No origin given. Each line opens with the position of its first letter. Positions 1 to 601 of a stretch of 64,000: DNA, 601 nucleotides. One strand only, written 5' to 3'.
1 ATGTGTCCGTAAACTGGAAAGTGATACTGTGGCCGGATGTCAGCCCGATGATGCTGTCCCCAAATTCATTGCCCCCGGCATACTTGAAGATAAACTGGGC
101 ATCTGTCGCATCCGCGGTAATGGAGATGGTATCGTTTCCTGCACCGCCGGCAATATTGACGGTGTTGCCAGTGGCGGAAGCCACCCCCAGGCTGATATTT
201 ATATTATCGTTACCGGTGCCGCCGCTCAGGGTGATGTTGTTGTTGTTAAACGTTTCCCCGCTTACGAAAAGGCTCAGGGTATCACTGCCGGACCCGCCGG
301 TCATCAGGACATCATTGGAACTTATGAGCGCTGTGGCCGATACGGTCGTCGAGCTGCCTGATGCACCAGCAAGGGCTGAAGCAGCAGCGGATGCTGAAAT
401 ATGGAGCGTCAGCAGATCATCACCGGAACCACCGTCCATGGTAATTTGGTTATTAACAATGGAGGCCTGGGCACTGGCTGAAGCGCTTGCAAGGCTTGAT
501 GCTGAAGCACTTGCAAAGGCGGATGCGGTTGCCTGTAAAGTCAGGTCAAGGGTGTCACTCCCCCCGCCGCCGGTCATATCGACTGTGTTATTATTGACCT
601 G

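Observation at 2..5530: Non-canonical use of the RTX motif: isolated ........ nonapeptides every ~50 aa in an alternating A/B unit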

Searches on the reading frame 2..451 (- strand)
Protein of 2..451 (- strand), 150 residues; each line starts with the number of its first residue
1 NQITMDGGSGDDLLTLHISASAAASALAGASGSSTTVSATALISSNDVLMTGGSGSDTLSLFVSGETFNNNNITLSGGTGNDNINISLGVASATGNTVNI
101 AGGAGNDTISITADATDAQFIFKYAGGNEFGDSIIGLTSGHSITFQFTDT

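Call 46: find_related_loci(query=A5, collection=genome_contigs, flank=10000)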
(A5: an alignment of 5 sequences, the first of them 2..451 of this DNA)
Query A5 (150 aa) in genome_contigs; peptide patterns used: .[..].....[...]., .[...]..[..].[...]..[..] (x = any residue, [..] = any of these).
185 stretches matched a pattern; 11 encode a relative of the query (tblastn E <= 1e-3); 11 distinct loci.
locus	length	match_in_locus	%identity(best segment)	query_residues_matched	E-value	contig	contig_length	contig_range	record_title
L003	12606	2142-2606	51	1-149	1e-33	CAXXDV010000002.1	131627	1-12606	MAG: Desulfosudaceae bacterium isolate 2fa5082e-9599-4a38-b238-f5dfa6a28bc4 genome assembly, contig: contig_2, whole gen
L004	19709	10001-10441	45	1-147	8e-32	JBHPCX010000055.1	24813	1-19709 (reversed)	Thermodesulfobacteriota bacterium isolate SAG AM-311-L20 NODE_55_length_24813_cov_33.437475, whole genome shotgun sequen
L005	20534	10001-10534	33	1-148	2e-16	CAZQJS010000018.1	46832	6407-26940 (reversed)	MAG TPA_asm: uncultured Desulfobacterales bacterium isolate binchicken_co67_68 genome assembly, contig: NODE_638_length_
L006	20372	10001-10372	35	4-127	5e-7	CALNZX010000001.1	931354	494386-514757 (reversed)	MAG: uncultured Alphaproteobacteria bacterium isolate LOGT_bin.0150 genome assembly, contig: contig_6749, whole genome s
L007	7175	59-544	40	1-126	5e-7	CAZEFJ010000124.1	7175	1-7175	MAG TPA_asm: uncultured Hyphomicrobiales bacterium isolate SRP128015_co1_189 genome assembly, contig: NODE_18069_length_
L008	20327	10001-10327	36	5-129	2e-6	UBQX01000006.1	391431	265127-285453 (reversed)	Rhizobiales bacterium isolate AFS022961 genome assembly, contig: contig_6, whole genome shotgun sequence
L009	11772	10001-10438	42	1-130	4e-6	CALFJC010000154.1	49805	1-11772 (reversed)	MAG TPA_asm: uncultured Selenomonadales bacterium isolate ERR1278105_bin.146_CONCOCT_v1.1_MAG genome assembly, contig: E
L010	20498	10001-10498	30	4-148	7e-6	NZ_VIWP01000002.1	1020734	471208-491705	Neorhizobium alkalisoli strain 1225 Ga0365424_102, whole genome shotgun sequence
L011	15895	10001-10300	32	1-113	6e-5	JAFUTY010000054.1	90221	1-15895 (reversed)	MAG: Selenomonadaceae bacterium isolate RGIG4823 Roe_deer_Reticulum.Co__c742180, whole genome shotgun sequence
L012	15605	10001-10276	32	7-111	7e-5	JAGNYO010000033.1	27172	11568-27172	MAG: Sphingobium sp. isolate Go_Eff_bin_2 Go_Eff_2980_length_27172_cov_6.016232, whole genome shotgun sequence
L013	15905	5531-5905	34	4-109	1e-4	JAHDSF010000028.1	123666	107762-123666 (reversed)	MAG: Rhodospirillales bacterium isolate SV3-B17.1 k141_42097, whole genome shotgun sequence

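Call 49: search_protein_families(library=pfam, proteins=[L004:58-909:+, L004:10906-12747:+, L004:12806-14488:+, L004:14485-15858:+, L005:7460-8758:+, L005:8768-10759:+, L005:10772-12619:+, L005:12622-14322:+, L005:14306-15616:+, L005:15742-17442:+], max_evalue=0.001)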
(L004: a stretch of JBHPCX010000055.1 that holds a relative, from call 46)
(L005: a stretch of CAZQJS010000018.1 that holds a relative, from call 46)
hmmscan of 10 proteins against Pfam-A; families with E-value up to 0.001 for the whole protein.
L004:58-909:+ (283 aa): 1 family
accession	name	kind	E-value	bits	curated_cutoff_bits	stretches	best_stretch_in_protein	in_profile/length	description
PF02321.23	OEP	-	6.4e-30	104.8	22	1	89-274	1-187/187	Outer membrane efflux protein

L004:10906-12747:+ (613 aa): 27 families (the best 25 are shown)
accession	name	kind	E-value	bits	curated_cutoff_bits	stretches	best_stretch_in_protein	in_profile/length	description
PF13469.12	Sulfotransfer_3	-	8.6e-46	157.3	27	1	348-537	1-216/216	Sulfotransferase family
PF07719.23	TPR_2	-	7.8e-42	138.4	27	3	211-241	4-34/34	Tetratricopeptide repeat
PF00515.34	TPR_1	-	1.8e-40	135.5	27.8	3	212-241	5-34/34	Tetratricopeptide repeat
PF13414.12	TPR_11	-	2.2e-32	110.9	26.8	3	215-248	1-34/42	TPR repeat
PF13181.12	TPR_8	-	5.9e-31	104.4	25.7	1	210-241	3-34/34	Tetratricopeptide repeat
PF13424.12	TPR_12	-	1.3e-29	102.6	30.1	4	75-135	6-74/77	Tetratricopeptide repeat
PF13431.12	TPR_17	-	6.7e-29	98.2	24.4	0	231-250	2-21/34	Tetratricopeptide repeat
PF14559.12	TPR_19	-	8.6e-27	93.7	25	3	150-206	1-57/68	Tetratricopeptide repeat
PF13428.12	TPR_14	-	2.5e-24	83.7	23.5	0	215-250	8-43/44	Tetratricopeptide repeat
PF13374.12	TPR_10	-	1.9e-22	79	27.5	1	210-237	4-31/42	Tetratricopeptide repeat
PF13432.12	TPR_16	-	9.9e-21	74.3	32.7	2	110-173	1-64/65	Tetratricopeptide repeat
PF13176.12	TPR_7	-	1.9e-19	68.5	27.9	0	110-136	3-29/36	Tetratricopeptide repeat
PF23914.1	TPR_CcmH_CycH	-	2.5e-14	53.9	42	0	130-193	40-103/158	Cytochrome c-type biogenesis protein H TPR domain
PF13174.12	TPR_6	-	8.2e-14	51.7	26.3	0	214-240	6-32/33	Tetratricopeptide repeat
PF00685.33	Sulfotransfer_1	-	6.4e-13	49.1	22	1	349-538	4-195/255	Sulfotransferase domain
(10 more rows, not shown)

L004:12806-14488:+ (560 aa): 2 families
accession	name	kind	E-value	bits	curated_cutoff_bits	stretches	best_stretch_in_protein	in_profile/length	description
PF00005.33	ABC_tran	-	3.9e-23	83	25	1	347-493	3-136/137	ABC transporter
PF00664.28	ABC_membrane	-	3.6e-13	50.3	28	1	15-277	1-266/274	ABC transporter transmembrane region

L004:14485-15858:+ (457 aa): 4 families
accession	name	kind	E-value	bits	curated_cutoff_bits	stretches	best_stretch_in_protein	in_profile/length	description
PF13437.12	HlyD_3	-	3.3e-20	73.2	22.2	1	309-416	1-98/106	HlyD family secretion protein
PF16576.10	HlyD_D23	-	4e-08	33.3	30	1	287-390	92-187/214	Barrel-sandwich domain of CusB or HlyD membrane-fusion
PF13533.13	Biotin_lipoyl_2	-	1.4e-06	28.4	29.8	0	91-114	8-31/32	Biotin-lipoyl like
PF00364.28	Biotin_lipoyl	-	0.00031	20.9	22.1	0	90-114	49-73/73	Biotin-requiring enzyme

L005:7460-8758:+ (432 aa): 1 family
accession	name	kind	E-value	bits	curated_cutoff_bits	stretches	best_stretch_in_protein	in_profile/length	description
PF02321.23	OEP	-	5.8e-54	183.2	22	2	241-425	1-187/187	Outer membrane efflux protein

L005:8768-10759:+ (663 aa): 0 families

L005:10772-12619:+ (615 aa): 27 families (the best 25 are shown)
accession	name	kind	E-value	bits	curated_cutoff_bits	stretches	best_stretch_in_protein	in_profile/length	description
PF13469.12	Sulfotransfer_3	-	3e-40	139.2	27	1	355-544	1-215/216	Sulfotransferase family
PF07719.23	TPR_2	-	3.5e-37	123.9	27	2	76-107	2-33/34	Tetratricopeptide repeat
PF13181.12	TPR_8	-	7.5e-32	107.2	25.7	2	213-243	3-33/34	Tetratricopeptide repeat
PF00515.34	TPR_1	-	1.5e-31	107.3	27.8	3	78-108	4-34/34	Tetratricopeptide repeat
PF14559.12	TPR_19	-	2.3e-25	89.1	25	2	153-209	1-57/68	Tetratricopeptide repeat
PF13414.12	TPR_11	-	1.7e-23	82.4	26.8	1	53-85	6-38/42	TPR repeat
PF13424.12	TPR_12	-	7.3e-23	81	30.1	3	143-205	3-73/77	Tetratricopeptide repeat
PF13428.12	TPR_14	-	1e-21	75.6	23.5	1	178-209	2-33/44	Tetratricopeptide repeat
PF13432.12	TPR_16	-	4.8e-21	75.3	32.7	2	149-206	3-60/65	Tetratricopeptide repeat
PF13431.12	TPR_17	-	9.9e-21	72.7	24.4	0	64-95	2-33/34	Tetratricopeptide repeat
PF13374.12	TPR_10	-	2.8e-20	72.1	27.5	0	143-174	2-33/42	Tetratricopeptide repeat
PF13176.12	TPR_7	-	6.5e-20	69.9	27.9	1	182-205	4-27/36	Tetratricopeptide repeat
PF23914.1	TPR_CcmH_CycH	-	2.4e-13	50.7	42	1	133-236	40-146/158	Cytochrome c-type biogenesis protein H TPR domain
PF00685.33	Sulfotransfer_1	-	3.4e-13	50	22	1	353-544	1-184/255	Sulfotransferase domain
PF12895.13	ANAPC3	-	1.9e-12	47.7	27.2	1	54-130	2-77/82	Anaphase-promoting complex, cyclosome, subunit 3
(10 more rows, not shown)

L005:12622-14322:+ (566 aa): 3 families
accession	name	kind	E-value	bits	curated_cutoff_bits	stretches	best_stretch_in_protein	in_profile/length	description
PF00005.33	ABC_tran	-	3.3e-26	92.9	25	1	346-493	2-136/137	ABC transporter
PF00664.28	ABC_membrane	-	4.3e-10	40.2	28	1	20-279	6-268/274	ABC transporter transmembrane region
PF13304.12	AAA_21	-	0.00021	21.9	27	0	474-527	246-302/304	AAA domain, putative AbiEii toxin, Type IV TA system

L005:14306-15616:+ (436 aa): 4 families
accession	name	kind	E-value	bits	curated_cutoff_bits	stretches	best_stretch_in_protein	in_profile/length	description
PF13437.12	HlyD_3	-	8.5e-22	78.3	22.2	1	288-388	2-97/106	HlyD family secretion protein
PF16576.10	HlyD_D23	-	3e-09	36.9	30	1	274-369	97-187/214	Barrel-sandwich domain of CusB or HlyD membrane-fusion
PF13533.13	Biotin_lipoyl_2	-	5.9e-09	36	29.8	1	69-93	8-32/32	Biotin-lipoyl like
PF00364.28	Biotin_lipoyl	-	3.3e-05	24.1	22.1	0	70-93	15-37/73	Biotin-requiring enzyme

L005:15742-17442:+ (566 aa): 2 families
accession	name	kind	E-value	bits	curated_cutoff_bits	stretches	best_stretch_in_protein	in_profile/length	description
PF09084.16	NMT1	-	1.3e-08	35.4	20.5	1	78-285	16-207/216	NMT1/THI5 like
PF00691.25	OmpA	-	1.1e-05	26.1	27.2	1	428-533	2-86/98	OmpA family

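Call 76: search_protein_families(library=ncbifam, proteins=[L004:10906-12747:+, L004:12806-14488:+, L004:14485-15858:+, L005:7460-8758:+, L005:12622-14322:+, L005:14306-15616:+], max_evalue=0.00001)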
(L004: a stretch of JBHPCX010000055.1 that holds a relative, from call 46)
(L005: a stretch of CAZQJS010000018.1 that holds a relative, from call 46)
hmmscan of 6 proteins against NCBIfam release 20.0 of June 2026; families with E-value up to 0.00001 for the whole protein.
L004:10906-12747:+ (613 aa): 25 families
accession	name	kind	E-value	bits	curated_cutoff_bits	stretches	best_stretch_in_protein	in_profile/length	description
TIGR02917.1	PEP_TPR_lipo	equivalog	3.3e-33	114.6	312.2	2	70-251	463-644/899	XrtA/PEP-CTERM system TPR-repeat protein PrsT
NF040959.1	MamA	equivalog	4.1e-33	114.5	200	2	15-133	82-200/204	magnetosome protein MamA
NF033762.1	social_mot_Tgl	equivalog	3.3e-27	95.4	225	3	110-248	35-176/252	social motility TPR repeat lipoprotein Tgl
TIGR02521.1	type_IV_pilW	equivalog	6.8e-24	84.7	154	1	142-237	33-128/234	type IV pilus biogenesis/stability protein PilW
NF033920.0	C39_PA2778_fam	equivalog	4.5e-18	65.6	150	1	86-171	170-255/255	PA2778 family cysteine peptidase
NF033758.1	gliding_GltE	equivalog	1.3e-16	60.6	225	1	211-308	225-320/411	adventurous gliding motility TPR repeat lipoprotein GltE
NF008391.2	PRK11189.1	equivalog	1.1e-14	54.6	250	0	127-193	86-152/297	lipoprotein NlpI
TIGR00540.1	TPR_hemY_coli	hypoth_equivalog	1.1e-12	47.4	142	1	3-131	260-384/385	heme biosynthesis-associated TPR protein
TIGR02552.1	LcrH_SycD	equivalog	1.8e-12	47.1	104.8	0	149-245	27-122/136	SycD/LcrH family type III secretion system chaperone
TIGR03939.1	PGA_TPR_OMP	equivalog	1.8e-12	46.4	366.65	1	14-187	29-201/800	poly-beta-1,6 N-acetyl-D-glucosamine export porin PgaA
TIGR00990.1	3a0801s09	subfamily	1e-10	40.9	757.25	1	15-199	376-567/615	mitochondrial import receptor subunit TOM70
NF052400.1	M48_BAM_BepA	equivalog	4.9e-10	38.8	570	1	9-143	312-446/483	beta-barrel assembly-enhancing protease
TIGR04510.1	mod_pep_cyc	subfamily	3.1e-09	35.9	400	0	113-256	405-550/814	putative peptide modification system cyclase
NF047507.1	TPR_BatC_Lepto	exception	8.7e-09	35.2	175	0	212-248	100-136/214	TPR repeat-containing protein BatC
NF047371.1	FlcA_CTERM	equivalog_domain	1.1e-08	34.1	300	0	80-127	163-211/646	periplasmic flagellar collar protein FlcA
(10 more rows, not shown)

L004:12806-14488:+ (560 aa): 162 families (the best 25 are shown)
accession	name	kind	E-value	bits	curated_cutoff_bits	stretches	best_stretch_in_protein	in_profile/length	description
TIGR03375.1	type_I_sec_LssB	subfamily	3e-104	349.7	693.1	1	8-528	144-665/696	type I secretion system permease/ATPase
TIGR01846.1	type_I_sec_HlyB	subfamily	4.3e-75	253.4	725.55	1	14-529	140-656/694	type I secretion system permease/ATPase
TIGR01842.1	type_I_sec_PrtD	subfamily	1.2e-73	248.5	510.15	1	15-529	8-518/544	type I secretion system permease/ATPase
TIGR03796.1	NHLM_micro_ABC1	equivalog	1.1e-54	185.8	853.3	1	2-523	143-670/710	NHLP family bacteriocin export ABC transporter peptidase/permease/ATPase subunit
TIGR02868.1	CydC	equivalog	2.3e-54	184.9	329.05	1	128-525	133-530/530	thiol reductant ABC exporter subunit CydC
TIGR02857.1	CydD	equivalog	2.4e-49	168.7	435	1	138-529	130-521/529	thiol reductant ABC exporter subunit CydD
NF008364.0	PRK11160.1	equivalog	1.1e-47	162.9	630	1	140-524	148-534/575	heme ABC transporter ATP-binding protein/permease CydC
TIGR02203.1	MsbA_lipidA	equivalog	3.7e-47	161.1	602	1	129-523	131-527/572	lipid A export permease/ATP-binding protein MsbA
NF045998.1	cleave_ABC_plasm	equivalog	1.7e-46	158.8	500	1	13-532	153-668/673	Mbov_0121 family peptidase domain-containing ABC transporter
TIGR01193.1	bacteriocin_ABC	subfamily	3.4e-46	158.1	523.85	1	14-529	157-673/708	peptide cleavage/export ABC transporter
TIGR03797.1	NHLM_micro_ABC2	equivalog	4e-43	147.9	709.4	1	15-512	138-635/686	NHLP bacteriocin export ABC transporter permease/ATPase subunit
TIGR02204.1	MsbA_rel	hypoth_equivalog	1.8e-40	139.2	780.4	1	141-523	144-533/576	ABC transporter, permease/ATP-binding protein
NF045513.1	HepA_fam_ABC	equivalog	3.5e-39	134.7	725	1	132-523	174-567/610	heterocyst formation ABC transporter subunit HepA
TIGR00958.1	3a01208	subfamily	4e-39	134.5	874.6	1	143-524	292-673/711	antigen peptide transporter 2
NF010178.0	PRK13657.1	equivalog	6.3e-37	127.3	733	1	7-523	13-528/588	glucan ABC transporter ATP-binding protein/ permease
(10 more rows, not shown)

L004:14485-15858:+ (457 aa): 9 families
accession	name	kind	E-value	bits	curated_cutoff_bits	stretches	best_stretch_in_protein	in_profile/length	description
TIGR01843.1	type_I_hlyD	subfamily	1.8e-124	415.9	208.65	1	45-457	5-422/422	HlyD family type I secretion periplasmic adaptor subunit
TIGR00998.1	8a0101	subfamily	9.6e-21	74.1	390.8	1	42-373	3-270/334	EmrA/EmrK family multidrug efflux transporter periplasmic adaptor subunit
TIGR03794.1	NHLM_micro_HlyD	equivalog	1.6e-18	66.8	156.2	1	49-389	24-338/421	NHLP bacteriocin system secretion protein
TIGR01000.1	bacteriocin_acc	subfamily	9.6e-18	64.3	258.85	2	260-443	269-450/457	bacteriocin secretion accessory protein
TIGR01730.1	RND_mfp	subfamily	5.8e-15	55.1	94.9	1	244-436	62-249/322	efflux RND transporter periplasmic adaptor subunit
TIGR02971.1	heterocyst_DevB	subfamily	4e-11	42.9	129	1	75-388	5-279/327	ABC exporter membrane fusion protein, DevB family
NF002939.0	PRK03598.1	equivalog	1.4e-08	34.3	393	0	90-215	51-174/332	secretion protein HlyD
NF007785.0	PRK10476.1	equivalog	2.6e-06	26.5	376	0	301-388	202-285/347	multidrug transporter subunit MdtN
NF004173.0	PRK05641.1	equivalog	8.7e-06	26.4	199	0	91-114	129-152/153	putative acetyl-CoA carboxylase biotin carboxyl carrier protein subunit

L005:7460-8758:+ (432 aa): 5 families
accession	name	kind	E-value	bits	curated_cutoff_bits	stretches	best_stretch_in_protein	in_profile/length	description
TIGR01844.1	type_I_sec_TolC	subfamily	8e-60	203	225.15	1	28-429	2-402/414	TolC family outer membrane protein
NF007002.0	PRK09465.1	equivalog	5.7e-19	68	495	1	23-429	18-428/460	outer membrane channel protein TolC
TIGR01845.1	outer_NodT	subfamily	2.1e-13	49.9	210.05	1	239-416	57-240/460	efflux transporter outer membrane subunit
NF052390.1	efflux_OMP_AbuO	equivalog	1e-11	44.2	700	1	131-429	136-435/447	multidrug efflux outer membrane protein AbuO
NF045679.1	DiMtlExpIhpA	equivalog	9e-10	37.8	650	0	7-195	11-194/424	divalent metal ion exporter subunit IhpA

L005:12622-14322:+ (566 aa): 166 families (the best 25 are shown)
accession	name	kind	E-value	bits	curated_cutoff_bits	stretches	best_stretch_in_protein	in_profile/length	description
TIGR03375.1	type_I_sec_LssB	subfamily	1e-97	328.2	693.1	1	16-529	152-666/696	type I secretion system permease/ATPase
TIGR01842.1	type_I_sec_PrtD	subfamily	9.7e-74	248.8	510.15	1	19-529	12-518/544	type I secretion system permease/ATPase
TIGR01846.1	type_I_sec_HlyB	subfamily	6.8e-65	219.7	725.55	1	16-524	142-651/694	type I secretion system permease/ATPase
TIGR03796.1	NHLM_micro_ABC1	equivalog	9.4e-51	172.8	853.3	1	2-523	143-670/710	NHLP family bacteriocin export ABC transporter peptidase/permease/ATPase subunit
TIGR02868.1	CydC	equivalog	1.2e-50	172.7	329.05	1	141-523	142-528/530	thiol reductant ABC exporter subunit CydC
TIGR02857.1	CydD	equivalog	5e-48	164.3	435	1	34-528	24-520/529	thiol reductant ABC exporter subunit CydD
NF008364.0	PRK11160.1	equivalog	6.9e-47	160.3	630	1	143-526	151-536/575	heme ABC transporter ATP-binding protein/permease CydC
TIGR02203.1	MsbA_lipidA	equivalog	3e-45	154.8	602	1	122-523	125-527/572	lipid A export permease/ATP-binding protein MsbA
NF045998.1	cleave_ABC_plasm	equivalog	1e-44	152.9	500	1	12-529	152-665/673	Mbov_0121 family peptidase domain-containing ABC transporter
TIGR03797.1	NHLM_micro_ABC2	equivalog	1.5e-43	149.3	709.4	1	18-497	141-620/686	NHLP bacteriocin export ABC transporter permease/ATPase subunit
TIGR00958.1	3a01208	subfamily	6.8e-42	143.6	874.6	1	166-522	313-672/711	antigen peptide transporter 2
TIGR01193.1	bacteriocin_ABC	subfamily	5.9e-40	137.5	523.85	1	13-524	156-668/708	peptide cleavage/export ABC transporter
NF045513.1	HepA_fam_ABC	equivalog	3.2e-38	131.5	725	1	49-523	91-567/610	heterocyst formation ABC transporter subunit HepA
TIGR02204.1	MsbA_rel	hypoth_equivalog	2.3e-36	125.6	780.4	1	144-521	152-532/576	ABC transporter, permease/ATP-binding protein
NF010178.0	PRK13657.1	equivalog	2.7e-36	125.2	733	1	184-520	185-526/588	glucan ABC transporter ATP-binding protein/ permease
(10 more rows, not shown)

L005:14306-15616:+ (436 aa): 12 families
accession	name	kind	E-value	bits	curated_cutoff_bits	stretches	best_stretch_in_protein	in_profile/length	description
TIGR01843.1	type_I_hlyD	subfamily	1.4e-118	396.6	208.65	1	21-436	3-422/422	HlyD family type I secretion periplasmic adaptor subunit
TIGR00998.1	8a0101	subfamily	3.3e-23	82.2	390.8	2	135-368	57-283/334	EmrA/EmrK family multidrug efflux transporter periplasmic adaptor subunit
TIGR01000.1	bacteriocin_acc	subfamily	1.7e-20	73.3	258.85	2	136-428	169-456/457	bacteriocin secretion accessory protein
TIGR03794.1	NHLM_micro_HlyD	equivalog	3.8e-20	72.2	156.2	1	32-368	29-338/421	NHLP bacteriocin system secretion protein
TIGR02971.1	heterocyst_DevB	subfamily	2.1e-16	60.3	129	1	51-367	3-279/327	ABC exporter membrane fusion protein, DevB family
TIGR01730.1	RND_mfp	subfamily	2.1e-16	59.8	94.9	2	257-414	106-248/322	efflux RND transporter periplasmic adaptor subunit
NF002939.0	PRK03598.1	equivalog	1.4e-13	50.7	393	1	26-193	10-174/332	secretion protein HlyD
TIGR00999.1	8a0102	subfamily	3e-11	43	319.3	1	256-368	61-169/271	CzcB/NccB family metal efflux transporter periplasmic adaptor subunit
NF011715.0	PRK15136.1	equivalog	2.5e-09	36.3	563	0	175-364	106-290/390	multidrug efflux MFS transporter periplasmic adaptor subunit EmrA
NF007850.1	PRK10559.1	equivalog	3.4e-09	36.3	400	0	278-357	140-217/303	p-hydroxybenzoic acid efflux pump subunit AaeA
NF007785.0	PRK10476.1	equivalog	3.4e-07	29.4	376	0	143-365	71-283/347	multidrug transporter subunit MdtN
NF004173.0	PRK05641.1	equivalog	3.2e-06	27.8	199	0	69-92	129-152/153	putative acetyl-CoA carboxylase biotin carboxyl carrier protein subunit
